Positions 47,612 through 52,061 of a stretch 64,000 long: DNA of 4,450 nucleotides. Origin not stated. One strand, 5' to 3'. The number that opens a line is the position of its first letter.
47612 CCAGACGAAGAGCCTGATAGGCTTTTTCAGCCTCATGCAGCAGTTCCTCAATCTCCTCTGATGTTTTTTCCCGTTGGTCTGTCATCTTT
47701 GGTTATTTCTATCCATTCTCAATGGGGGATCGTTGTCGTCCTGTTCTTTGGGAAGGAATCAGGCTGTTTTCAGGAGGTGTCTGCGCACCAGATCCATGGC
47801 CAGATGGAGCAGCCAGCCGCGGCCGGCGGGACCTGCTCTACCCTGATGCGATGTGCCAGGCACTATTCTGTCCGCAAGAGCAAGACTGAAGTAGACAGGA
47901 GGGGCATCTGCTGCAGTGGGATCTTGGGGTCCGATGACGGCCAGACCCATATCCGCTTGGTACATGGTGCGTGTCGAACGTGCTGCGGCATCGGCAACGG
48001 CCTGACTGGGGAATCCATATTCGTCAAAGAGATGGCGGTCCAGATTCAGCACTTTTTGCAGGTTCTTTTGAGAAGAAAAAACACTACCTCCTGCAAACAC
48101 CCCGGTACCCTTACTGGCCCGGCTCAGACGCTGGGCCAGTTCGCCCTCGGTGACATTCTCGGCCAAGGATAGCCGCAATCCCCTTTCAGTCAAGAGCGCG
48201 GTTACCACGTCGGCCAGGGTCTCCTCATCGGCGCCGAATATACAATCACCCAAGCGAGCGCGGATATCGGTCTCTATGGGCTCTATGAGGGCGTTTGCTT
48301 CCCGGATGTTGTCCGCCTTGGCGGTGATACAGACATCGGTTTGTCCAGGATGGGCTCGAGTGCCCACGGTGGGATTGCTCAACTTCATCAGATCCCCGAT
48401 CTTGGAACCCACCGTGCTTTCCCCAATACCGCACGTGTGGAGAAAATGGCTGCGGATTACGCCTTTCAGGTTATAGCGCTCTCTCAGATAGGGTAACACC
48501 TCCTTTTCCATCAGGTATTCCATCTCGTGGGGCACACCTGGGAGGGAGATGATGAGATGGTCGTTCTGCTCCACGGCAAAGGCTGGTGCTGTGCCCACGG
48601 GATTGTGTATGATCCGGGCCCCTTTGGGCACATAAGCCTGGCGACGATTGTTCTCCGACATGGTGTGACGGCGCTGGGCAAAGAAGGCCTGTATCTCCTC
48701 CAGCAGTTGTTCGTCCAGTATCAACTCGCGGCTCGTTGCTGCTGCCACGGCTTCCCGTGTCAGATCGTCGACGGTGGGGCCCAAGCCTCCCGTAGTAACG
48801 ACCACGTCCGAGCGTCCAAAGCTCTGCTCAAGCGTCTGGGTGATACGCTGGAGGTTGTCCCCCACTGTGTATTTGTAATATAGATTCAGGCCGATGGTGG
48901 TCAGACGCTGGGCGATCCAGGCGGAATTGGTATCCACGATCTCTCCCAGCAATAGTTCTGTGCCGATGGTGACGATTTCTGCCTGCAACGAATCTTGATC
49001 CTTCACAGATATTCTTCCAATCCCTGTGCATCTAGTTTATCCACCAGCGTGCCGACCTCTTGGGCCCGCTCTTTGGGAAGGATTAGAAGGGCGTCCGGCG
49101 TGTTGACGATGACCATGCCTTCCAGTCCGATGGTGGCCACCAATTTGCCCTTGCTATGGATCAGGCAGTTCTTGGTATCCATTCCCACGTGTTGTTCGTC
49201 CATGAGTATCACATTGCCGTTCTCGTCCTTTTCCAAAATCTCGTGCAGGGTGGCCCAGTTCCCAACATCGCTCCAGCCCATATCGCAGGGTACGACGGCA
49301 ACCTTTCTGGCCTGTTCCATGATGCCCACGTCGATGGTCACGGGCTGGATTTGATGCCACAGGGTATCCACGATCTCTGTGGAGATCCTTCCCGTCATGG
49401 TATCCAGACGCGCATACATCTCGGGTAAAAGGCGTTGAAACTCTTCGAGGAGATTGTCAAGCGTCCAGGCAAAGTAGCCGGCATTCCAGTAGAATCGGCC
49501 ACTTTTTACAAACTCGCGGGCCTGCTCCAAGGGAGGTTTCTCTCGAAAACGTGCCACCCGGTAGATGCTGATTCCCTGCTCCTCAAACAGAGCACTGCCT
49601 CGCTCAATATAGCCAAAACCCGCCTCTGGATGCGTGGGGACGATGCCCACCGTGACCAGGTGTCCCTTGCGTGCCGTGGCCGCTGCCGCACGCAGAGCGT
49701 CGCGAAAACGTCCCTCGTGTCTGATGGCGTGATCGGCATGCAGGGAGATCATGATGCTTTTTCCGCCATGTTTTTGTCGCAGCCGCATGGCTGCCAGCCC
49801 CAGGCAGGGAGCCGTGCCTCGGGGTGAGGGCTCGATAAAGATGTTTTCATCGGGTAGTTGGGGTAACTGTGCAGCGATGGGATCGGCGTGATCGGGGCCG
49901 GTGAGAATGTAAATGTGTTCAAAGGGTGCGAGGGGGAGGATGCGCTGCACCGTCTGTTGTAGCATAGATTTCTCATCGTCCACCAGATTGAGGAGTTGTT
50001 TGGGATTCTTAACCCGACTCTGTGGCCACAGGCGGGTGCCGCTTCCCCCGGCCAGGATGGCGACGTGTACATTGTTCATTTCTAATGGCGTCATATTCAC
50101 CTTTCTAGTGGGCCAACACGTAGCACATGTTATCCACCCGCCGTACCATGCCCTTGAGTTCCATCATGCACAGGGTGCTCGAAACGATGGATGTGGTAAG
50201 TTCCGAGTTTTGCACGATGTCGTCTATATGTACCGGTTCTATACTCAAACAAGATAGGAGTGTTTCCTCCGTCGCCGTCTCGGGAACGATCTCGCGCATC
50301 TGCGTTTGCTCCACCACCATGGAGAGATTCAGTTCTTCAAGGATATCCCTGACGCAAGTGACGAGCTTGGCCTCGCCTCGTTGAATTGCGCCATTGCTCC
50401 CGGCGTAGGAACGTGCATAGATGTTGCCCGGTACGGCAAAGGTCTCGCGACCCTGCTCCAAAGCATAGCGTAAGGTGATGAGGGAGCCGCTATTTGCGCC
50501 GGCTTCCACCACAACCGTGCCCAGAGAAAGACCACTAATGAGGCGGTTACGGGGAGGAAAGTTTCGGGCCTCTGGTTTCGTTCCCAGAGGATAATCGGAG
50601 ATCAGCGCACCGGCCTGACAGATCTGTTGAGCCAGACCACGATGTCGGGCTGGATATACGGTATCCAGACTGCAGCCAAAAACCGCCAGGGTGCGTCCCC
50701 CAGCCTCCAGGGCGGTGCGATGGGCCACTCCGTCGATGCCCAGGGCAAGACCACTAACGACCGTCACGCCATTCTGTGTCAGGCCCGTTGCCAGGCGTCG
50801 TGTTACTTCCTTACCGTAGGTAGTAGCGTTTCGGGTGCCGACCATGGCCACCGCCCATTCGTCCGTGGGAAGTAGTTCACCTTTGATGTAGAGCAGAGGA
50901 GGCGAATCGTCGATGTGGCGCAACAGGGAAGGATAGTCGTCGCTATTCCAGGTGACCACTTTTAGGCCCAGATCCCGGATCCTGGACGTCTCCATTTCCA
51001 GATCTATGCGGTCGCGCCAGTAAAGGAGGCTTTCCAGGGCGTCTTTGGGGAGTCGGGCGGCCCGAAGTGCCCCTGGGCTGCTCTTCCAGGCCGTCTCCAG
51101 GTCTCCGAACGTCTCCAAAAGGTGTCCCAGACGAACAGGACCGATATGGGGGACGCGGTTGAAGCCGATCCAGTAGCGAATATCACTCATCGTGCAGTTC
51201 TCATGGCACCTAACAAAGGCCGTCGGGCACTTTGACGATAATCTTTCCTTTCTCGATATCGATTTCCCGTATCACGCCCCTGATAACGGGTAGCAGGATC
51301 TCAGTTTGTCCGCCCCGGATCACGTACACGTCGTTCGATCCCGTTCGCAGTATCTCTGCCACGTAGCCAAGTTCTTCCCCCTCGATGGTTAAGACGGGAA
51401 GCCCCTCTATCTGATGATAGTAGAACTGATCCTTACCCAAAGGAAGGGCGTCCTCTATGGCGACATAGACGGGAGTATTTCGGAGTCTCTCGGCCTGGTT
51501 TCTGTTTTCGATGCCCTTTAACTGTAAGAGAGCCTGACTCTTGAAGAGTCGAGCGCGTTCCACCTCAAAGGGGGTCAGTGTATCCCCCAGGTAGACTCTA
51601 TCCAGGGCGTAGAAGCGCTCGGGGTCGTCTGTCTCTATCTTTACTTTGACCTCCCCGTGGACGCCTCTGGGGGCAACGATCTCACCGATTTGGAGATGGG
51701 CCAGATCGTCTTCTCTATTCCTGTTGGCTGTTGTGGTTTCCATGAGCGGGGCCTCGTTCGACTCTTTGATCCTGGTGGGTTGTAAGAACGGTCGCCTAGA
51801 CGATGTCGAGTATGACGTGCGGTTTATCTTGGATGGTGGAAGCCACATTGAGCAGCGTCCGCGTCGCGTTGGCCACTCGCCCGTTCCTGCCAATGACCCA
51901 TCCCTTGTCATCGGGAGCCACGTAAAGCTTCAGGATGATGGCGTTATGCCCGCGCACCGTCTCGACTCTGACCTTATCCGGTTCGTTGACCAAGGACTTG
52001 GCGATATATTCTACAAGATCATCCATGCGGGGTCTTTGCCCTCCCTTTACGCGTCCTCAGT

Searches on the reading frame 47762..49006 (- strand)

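Call 24: search_protein_families(library=pfam, proteins=[window:47762-49006:-], max_evalue=0.000001)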
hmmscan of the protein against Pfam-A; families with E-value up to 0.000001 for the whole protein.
window:47762-49006:- (415 aa): 3 families
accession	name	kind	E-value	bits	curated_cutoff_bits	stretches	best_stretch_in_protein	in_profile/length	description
PF00994.29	MoCF_biosynth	-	3.9e-38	130.8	26.6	1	10-175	1-143/144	Probable molybdopterin binding domain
PF18146.6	CinA_KH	-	5.4e-21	74.9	27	1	186-258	1-73/73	Damage-inducible protein CinA KH domain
PF02464.23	CinA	-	2.6e-15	56.8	23.5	1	262-369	2-111/155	Competence-damaged protein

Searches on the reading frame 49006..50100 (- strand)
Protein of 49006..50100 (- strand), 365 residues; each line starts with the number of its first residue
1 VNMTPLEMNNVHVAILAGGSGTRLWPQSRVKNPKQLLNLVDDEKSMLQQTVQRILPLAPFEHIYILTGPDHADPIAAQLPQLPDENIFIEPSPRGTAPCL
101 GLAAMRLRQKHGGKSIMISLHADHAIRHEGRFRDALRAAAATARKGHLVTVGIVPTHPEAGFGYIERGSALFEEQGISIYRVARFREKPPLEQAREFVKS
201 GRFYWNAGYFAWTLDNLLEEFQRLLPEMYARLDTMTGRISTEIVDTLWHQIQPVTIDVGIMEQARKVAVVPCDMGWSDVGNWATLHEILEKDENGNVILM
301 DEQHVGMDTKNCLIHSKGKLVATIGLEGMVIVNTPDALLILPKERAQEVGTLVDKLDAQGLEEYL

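Call 25: search_protein_families(library=pfam, proteins=[window:49006-50100:-], max_evalue=0.000001)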
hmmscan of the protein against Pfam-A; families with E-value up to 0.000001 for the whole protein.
window:49006-50100:- (365 aa): 3 families
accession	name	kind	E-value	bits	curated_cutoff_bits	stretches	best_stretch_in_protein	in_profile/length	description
PF00483.29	NTP_transferase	-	3.5e-42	145.1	21.2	1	15-293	4-243/245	Nucleotidyl transferase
PF22640.1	ManC_GMP_beta-helix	-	2.6e-19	69.3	27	1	303-356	2-55/55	MannoseP isomerase/GMP-like beta-helix domain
PF12804.13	NTP_transf_3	-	4.3e-09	37.2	27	1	14-106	2-80/160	MobA-like NTP transferase domain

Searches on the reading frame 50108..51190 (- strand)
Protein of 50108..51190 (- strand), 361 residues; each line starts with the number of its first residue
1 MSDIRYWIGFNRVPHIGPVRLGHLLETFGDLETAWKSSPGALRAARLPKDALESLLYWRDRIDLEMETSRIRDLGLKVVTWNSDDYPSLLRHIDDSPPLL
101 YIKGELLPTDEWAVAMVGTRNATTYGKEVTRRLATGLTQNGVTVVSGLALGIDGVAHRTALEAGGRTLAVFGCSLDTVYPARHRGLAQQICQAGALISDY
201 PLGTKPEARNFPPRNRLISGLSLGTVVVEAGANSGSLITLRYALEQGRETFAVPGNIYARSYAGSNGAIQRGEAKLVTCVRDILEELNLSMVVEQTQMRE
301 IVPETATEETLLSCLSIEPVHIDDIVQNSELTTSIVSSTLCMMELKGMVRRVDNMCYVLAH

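Call 25: search_protein_families(library=pfam, proteins=[window:50108-51190:-], max_evalue=0.000001)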
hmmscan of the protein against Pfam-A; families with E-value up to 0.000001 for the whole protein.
window:50108-51190:- (361 aa): 2 families
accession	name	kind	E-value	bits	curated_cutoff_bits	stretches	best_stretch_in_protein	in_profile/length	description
PF02481.21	DNA_processg_A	-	8.5e-74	247.7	29.6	1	71-278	2-211/212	DNA recombination-mediator protein A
PF17782.7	DprA_WH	-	9e-13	48.5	22.9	1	302-352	8-58/61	DprA winged helix domain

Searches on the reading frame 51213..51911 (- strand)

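Call 25: search_protein_families(library=pfam, proteins=[window:51213-51911:-], max_evalue=0.000001)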
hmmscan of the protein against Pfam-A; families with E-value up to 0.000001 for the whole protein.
window:51213-51911:- (233 aa): 3 families
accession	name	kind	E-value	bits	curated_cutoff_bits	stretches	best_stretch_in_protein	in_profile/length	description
PF01782.24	RimM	-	1e-19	71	23.5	1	74-153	1-83/84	RimM N-terminal domain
PF24986.1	PRC_RimM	-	5.7e-12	45.5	27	1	166-232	2-69/69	RimM PRC barrel domain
PF05239.21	PRC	-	2.5e-11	43.9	21.2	1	161-231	2-76/78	PRC-barrel domain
